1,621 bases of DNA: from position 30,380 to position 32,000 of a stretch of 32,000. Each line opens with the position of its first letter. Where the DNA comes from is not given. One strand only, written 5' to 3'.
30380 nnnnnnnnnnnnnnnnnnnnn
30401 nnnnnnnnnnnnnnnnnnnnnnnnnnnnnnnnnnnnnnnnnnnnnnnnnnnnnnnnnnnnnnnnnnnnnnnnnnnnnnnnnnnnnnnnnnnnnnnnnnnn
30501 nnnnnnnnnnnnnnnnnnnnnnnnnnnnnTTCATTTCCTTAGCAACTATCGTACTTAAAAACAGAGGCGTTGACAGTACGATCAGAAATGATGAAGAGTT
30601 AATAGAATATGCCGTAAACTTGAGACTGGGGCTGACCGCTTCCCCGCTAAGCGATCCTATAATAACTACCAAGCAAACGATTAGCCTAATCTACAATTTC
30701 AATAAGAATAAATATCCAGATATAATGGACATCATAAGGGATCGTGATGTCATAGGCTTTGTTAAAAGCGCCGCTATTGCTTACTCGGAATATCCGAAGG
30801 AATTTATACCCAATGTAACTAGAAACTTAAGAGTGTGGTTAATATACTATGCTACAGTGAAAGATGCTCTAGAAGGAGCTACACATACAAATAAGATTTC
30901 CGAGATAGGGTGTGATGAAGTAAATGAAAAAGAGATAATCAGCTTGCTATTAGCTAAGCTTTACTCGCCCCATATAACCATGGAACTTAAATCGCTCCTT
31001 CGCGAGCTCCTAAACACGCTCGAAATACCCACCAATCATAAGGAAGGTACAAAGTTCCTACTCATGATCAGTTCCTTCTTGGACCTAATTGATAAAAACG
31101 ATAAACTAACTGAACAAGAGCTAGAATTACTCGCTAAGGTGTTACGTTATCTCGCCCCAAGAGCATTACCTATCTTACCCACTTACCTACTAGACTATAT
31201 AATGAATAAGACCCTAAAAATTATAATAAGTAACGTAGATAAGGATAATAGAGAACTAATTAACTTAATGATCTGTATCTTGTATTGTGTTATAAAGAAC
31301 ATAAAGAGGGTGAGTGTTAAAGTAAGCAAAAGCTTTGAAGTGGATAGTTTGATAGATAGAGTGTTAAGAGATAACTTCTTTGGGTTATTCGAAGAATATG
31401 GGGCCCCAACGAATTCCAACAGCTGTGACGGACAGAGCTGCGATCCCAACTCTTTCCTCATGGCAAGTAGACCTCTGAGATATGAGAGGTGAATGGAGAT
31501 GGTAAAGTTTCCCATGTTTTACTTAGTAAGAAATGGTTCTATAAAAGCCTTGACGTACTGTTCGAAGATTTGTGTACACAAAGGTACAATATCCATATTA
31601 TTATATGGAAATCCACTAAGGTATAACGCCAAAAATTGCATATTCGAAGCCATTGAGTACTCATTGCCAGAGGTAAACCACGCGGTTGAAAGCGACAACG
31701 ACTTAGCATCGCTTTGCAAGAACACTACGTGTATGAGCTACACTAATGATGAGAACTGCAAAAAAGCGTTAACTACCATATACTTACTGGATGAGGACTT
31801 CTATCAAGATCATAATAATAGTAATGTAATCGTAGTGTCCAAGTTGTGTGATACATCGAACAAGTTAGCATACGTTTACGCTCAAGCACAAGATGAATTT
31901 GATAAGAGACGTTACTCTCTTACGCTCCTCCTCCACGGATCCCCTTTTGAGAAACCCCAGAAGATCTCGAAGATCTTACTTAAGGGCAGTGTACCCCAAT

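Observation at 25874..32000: Candidate uncharacterised defence operon: methyltransferase, Cas4-like Fe-S nuclease, giant DEAH helicase, Cys-rich ORF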

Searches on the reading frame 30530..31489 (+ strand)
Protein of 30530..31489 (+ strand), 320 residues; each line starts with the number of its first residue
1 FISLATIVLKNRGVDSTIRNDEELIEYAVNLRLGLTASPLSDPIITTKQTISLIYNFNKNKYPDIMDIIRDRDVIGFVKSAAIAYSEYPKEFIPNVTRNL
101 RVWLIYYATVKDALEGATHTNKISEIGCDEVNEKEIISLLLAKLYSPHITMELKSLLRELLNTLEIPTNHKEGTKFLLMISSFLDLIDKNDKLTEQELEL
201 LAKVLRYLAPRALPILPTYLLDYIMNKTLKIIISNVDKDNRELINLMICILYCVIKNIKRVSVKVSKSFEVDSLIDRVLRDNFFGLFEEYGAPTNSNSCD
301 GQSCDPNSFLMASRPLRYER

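Call 107: search_solved_structures(query=A10, max_evalue=10, show_alignments=0)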
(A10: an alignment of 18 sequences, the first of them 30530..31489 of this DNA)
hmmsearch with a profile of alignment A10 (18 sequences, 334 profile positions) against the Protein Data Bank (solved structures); distinct sequences matched with E-value up to 10: 212 (the best 60 are shown).
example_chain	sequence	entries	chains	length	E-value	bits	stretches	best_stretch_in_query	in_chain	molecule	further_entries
4uos_A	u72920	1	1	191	0.00098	22.1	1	76-253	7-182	DESIGNED HELICAL BUNDLE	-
8a3k_UNK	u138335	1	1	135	0.0012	21.8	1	124-241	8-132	sc-apCC-4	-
7wxz_A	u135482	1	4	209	0.002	21.1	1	102-261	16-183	Spike protein S2'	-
9ugr_A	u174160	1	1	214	0.0036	20.3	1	90-241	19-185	Syn-F4-Link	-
5wjb_A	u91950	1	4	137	0.0073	19.3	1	92-176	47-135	Capsid assembly scaffolding protein,Myosin-7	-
5zuv_A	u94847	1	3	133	0.01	18.8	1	111-214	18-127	Spike glycoprotein,Spike glycoprotein,inhibitor EK1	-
6kos_A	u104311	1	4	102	0.012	18.6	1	138-234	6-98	SUWA (Super WA20)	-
1eo8_B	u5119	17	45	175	0.014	18.4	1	125-239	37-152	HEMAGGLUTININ (HA2 CHAIN) | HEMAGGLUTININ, CHAIN HA1 | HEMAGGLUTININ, (G135R), HA1 CHAIN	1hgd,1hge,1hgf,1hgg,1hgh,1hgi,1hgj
5y2l_B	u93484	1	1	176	0.014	18.3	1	125-239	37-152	Hemagglutinin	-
4we4_B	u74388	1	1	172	0.015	18.3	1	125-239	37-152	Hemagglutinin HA2 chain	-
3eym_B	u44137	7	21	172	0.015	18.3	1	125-238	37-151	Hemagglutinin HA2 chain | X-31 Influenza Haemagglutinin HA2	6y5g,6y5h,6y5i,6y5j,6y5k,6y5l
5hmg_B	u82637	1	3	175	0.016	18.2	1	125-239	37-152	Hemagglutinin HA2 chain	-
5ziy_A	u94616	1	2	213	0.016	18.1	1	115-253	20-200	Flagellar hook-associated protein 3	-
5cwp_A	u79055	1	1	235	0.018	18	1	118-235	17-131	Designed helical repeat protein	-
4tql_A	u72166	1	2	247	0.021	17.7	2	219-275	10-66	Three helix bundle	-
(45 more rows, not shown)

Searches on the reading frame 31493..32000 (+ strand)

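Call 4: search_protein_families(library=pfam, proteins=[window:31493-32000:+], max_evalue=0.1)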
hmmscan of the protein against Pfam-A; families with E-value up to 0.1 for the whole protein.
window:31493-32000:+ (169 aa): 1 family
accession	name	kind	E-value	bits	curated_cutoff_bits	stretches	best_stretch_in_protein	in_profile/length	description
PF06467.20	zf-FCS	-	0.022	15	22.4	0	11-30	21-38/39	MYM-type Zinc finger with FCS sequence motif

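Call 5: search_protein_families(library=padloc, proteins=[window:31493-32000:+], max_evalue=0.1)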
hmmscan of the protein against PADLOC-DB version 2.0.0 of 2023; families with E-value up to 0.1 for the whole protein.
window:31493-32000:+ (169 aa): 0 families

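Call 7: search_protein_families(library=ncbifam, proteins=[window:31493-32000:+], max_evalue=0.1)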
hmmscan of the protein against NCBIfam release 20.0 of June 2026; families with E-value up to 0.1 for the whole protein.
window:31493-32000:+ (169 aa): 0 families

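Call 26: find_homologous_proteins(query=window:31493-32000:+, max_evalue=0.001)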
Query window:31493-32000:+: 14 candidates shared short words with the query, none scored E <= 0.001.
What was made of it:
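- Tried and rejected: A word-index search with the 169-aa fragment found nothing (call 26).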
